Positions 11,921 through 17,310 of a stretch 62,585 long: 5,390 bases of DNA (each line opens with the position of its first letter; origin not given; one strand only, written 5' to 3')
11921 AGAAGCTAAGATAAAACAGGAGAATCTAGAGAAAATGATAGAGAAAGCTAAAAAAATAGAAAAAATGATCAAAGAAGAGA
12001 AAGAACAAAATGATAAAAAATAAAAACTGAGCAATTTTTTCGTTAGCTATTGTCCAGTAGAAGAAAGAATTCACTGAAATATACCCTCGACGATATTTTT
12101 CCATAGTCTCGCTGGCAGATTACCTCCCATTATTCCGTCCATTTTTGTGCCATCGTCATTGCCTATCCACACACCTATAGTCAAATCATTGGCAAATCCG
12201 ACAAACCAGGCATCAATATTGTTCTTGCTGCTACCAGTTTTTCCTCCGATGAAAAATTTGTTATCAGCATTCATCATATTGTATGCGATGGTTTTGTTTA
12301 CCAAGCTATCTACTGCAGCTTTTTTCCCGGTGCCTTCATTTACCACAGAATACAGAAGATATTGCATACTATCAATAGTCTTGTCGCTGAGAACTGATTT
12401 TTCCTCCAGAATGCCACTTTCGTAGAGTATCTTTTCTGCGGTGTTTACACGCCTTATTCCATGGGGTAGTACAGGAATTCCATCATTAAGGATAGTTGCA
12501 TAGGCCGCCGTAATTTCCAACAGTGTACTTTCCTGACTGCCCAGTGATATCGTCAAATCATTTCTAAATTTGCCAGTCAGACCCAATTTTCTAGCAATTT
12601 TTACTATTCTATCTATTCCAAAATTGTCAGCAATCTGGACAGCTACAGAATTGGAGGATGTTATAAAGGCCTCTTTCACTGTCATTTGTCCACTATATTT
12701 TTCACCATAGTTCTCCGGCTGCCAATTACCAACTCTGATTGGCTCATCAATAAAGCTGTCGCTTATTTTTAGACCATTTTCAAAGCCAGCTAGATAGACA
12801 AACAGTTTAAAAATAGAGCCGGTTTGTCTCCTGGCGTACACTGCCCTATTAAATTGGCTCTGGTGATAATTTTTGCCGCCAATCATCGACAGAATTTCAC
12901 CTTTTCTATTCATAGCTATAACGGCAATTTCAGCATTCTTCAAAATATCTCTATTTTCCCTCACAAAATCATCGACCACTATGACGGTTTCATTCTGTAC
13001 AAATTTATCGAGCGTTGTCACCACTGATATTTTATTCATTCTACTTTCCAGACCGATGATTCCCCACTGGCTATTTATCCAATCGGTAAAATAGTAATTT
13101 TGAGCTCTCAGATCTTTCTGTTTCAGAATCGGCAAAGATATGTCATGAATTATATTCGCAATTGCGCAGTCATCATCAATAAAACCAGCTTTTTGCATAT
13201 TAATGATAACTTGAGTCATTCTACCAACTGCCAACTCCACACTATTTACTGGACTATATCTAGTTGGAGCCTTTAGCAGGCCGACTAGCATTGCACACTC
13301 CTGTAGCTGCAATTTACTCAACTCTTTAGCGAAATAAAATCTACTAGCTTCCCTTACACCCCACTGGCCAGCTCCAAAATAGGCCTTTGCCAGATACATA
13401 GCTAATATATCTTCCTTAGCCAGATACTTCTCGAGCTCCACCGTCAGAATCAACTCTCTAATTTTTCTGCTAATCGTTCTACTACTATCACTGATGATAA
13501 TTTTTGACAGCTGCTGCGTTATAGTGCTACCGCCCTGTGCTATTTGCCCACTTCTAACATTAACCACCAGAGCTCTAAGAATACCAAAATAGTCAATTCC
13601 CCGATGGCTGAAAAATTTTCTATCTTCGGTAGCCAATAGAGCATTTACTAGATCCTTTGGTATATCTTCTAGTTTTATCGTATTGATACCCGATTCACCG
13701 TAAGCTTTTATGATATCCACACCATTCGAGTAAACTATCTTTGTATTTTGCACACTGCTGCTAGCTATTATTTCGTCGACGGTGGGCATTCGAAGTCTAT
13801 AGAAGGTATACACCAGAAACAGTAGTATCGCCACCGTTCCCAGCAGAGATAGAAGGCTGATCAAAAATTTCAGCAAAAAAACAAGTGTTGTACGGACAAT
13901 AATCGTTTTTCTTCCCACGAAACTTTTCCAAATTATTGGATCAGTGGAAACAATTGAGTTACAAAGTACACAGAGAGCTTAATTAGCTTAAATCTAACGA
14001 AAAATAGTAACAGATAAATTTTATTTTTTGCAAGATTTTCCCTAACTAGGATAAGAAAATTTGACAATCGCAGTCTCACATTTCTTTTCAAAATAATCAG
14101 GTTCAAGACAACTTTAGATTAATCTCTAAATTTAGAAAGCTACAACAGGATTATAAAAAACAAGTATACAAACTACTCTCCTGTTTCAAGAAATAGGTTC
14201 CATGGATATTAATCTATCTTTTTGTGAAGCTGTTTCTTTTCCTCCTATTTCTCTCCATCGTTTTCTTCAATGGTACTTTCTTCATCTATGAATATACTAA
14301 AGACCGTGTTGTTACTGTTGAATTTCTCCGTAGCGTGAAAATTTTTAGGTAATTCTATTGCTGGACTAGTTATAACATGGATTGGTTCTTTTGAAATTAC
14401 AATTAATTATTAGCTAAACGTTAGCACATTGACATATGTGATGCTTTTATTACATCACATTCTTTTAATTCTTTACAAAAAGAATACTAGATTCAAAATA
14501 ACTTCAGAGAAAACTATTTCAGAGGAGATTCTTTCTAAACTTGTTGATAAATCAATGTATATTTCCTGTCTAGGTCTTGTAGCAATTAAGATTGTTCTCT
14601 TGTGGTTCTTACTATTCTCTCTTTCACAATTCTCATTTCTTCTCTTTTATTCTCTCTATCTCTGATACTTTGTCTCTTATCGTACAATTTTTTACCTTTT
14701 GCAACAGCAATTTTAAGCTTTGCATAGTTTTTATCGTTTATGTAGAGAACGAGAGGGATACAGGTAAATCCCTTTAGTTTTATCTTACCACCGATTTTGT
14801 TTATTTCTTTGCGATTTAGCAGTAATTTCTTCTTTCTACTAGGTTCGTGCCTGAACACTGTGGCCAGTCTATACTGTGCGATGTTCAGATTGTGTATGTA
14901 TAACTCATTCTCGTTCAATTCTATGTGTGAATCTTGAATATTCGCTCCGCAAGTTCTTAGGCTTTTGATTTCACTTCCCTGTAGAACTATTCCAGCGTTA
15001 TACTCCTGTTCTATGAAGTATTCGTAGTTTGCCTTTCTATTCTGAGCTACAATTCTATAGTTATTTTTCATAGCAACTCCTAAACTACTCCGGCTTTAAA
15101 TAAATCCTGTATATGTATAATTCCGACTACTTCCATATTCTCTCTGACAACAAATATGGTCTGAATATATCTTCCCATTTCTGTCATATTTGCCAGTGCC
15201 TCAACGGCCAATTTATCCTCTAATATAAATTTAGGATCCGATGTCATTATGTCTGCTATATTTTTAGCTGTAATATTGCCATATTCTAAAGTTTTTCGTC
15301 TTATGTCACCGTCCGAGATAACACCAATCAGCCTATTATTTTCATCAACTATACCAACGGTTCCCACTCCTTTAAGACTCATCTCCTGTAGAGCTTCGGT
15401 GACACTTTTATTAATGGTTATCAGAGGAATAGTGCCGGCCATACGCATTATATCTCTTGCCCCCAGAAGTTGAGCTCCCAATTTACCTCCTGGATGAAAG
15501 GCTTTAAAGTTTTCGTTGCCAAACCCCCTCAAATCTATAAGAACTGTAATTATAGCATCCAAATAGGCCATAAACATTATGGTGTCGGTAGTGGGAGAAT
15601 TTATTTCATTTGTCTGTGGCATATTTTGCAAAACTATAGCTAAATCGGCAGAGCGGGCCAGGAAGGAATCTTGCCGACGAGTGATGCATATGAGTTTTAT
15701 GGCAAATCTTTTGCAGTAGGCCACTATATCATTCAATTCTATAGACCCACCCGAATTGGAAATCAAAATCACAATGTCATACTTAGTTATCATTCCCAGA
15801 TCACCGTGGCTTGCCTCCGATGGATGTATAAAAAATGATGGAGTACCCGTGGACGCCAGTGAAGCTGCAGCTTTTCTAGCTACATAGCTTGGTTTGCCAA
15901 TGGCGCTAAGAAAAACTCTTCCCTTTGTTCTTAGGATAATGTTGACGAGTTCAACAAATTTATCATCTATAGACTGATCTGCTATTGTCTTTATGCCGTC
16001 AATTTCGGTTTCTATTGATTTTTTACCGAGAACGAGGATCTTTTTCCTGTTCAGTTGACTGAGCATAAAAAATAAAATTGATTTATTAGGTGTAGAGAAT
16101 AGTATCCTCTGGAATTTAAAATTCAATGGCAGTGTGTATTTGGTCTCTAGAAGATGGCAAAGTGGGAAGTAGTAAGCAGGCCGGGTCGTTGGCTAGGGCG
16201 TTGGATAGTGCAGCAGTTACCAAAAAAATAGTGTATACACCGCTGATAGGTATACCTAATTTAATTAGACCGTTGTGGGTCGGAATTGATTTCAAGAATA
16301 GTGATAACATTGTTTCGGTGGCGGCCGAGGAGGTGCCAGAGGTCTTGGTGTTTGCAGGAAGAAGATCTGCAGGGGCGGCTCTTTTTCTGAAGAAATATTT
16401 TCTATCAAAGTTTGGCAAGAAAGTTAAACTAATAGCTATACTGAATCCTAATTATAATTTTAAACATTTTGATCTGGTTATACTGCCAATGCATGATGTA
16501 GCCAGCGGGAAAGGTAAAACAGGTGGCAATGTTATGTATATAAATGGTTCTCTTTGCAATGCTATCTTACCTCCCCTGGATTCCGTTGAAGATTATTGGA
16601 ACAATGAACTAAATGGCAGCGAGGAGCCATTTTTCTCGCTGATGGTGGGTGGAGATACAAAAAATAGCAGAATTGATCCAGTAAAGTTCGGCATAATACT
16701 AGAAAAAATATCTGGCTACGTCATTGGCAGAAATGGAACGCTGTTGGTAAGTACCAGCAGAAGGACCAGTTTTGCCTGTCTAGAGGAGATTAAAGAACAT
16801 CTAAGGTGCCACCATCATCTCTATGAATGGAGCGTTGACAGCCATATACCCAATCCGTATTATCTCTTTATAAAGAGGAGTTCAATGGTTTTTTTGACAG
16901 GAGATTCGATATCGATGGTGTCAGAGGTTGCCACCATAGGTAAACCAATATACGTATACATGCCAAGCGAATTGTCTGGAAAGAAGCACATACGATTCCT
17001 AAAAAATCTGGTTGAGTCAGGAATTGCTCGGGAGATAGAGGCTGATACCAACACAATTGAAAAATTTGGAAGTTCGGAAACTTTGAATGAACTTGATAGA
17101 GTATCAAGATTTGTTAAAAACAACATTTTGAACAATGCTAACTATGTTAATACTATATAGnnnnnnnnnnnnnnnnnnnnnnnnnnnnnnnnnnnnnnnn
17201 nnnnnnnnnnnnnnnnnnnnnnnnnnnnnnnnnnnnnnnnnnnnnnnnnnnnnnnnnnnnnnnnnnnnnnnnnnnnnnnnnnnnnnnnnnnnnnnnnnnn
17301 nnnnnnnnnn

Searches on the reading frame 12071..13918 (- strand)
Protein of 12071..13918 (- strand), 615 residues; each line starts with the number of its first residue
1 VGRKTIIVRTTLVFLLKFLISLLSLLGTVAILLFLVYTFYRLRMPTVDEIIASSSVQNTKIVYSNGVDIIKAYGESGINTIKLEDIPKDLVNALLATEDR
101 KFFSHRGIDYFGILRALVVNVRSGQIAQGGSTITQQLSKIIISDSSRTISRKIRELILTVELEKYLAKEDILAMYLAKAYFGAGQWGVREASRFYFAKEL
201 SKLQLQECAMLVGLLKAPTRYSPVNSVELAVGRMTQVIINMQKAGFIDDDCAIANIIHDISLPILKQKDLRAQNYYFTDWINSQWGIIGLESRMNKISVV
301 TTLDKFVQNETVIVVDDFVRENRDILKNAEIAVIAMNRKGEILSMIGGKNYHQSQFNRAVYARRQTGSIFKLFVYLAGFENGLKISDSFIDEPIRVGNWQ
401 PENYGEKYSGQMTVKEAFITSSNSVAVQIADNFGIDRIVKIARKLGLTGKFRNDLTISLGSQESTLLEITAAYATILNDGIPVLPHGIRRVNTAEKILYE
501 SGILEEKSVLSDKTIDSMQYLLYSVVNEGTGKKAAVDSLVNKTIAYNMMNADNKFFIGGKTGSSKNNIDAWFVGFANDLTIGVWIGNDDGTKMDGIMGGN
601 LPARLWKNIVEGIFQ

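Call 25: search_protein_families(library=pfam, proteins=[window:12071-13918:-], max_evalue=0.0001)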
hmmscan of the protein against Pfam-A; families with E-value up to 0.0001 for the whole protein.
window:12071-13918:- (615 aa): 2 families
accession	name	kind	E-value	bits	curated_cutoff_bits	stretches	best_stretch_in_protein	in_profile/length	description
PF00912.28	Transgly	-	2.5e-57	193.6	27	1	79-241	15-177/178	Transglycosylase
PF00905.27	Transpeptidase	-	4.4e-29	102.1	22.1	1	332-578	3-267/299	Penicillin binding protein transpeptidase domain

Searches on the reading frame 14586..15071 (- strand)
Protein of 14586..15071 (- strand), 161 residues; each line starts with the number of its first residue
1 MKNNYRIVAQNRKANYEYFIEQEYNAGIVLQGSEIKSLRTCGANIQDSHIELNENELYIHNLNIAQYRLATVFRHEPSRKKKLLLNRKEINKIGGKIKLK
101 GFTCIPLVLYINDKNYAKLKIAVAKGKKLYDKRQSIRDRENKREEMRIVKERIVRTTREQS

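Call 25: search_protein_families(library=pfam, proteins=[window:14586-15071:-], max_evalue=0.0001)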
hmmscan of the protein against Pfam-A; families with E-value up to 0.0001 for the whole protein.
window:14586-15071:- (161 aa): 1 family
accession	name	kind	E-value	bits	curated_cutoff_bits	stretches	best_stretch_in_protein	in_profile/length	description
PF01668.23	SmpB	-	6.1e-52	175.8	27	1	8-150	1-142/143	SmpB protein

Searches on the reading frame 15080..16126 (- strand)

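Call 25: search_protein_families(library=pfam, proteins=[window:15080-16126:-], max_evalue=0.0001)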
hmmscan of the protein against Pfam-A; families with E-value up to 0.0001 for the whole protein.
window:15080-16126:- (348 aa): 2 families
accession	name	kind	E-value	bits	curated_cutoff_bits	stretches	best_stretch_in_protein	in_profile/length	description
PF01380.27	SIS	-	5.5e-22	78.4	25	1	65-189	2-125/131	SIS domain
PF00571.33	CBS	-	2.2e-17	63.5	24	2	290-345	1-54/57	CBS domain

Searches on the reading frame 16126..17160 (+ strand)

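Call 25: search_protein_families(library=pfam, proteins=[window:16126-17160:+], max_evalue=0.0001)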
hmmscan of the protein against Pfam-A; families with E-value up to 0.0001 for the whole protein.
window:16126-17160:+ (344 aa): 1 family
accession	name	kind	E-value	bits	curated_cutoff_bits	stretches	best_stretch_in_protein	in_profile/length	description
PF06258.17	Mito_fiss_Elm1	-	4e-49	167.8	27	1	14-332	2-302/304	Mitochondrial fission ELM1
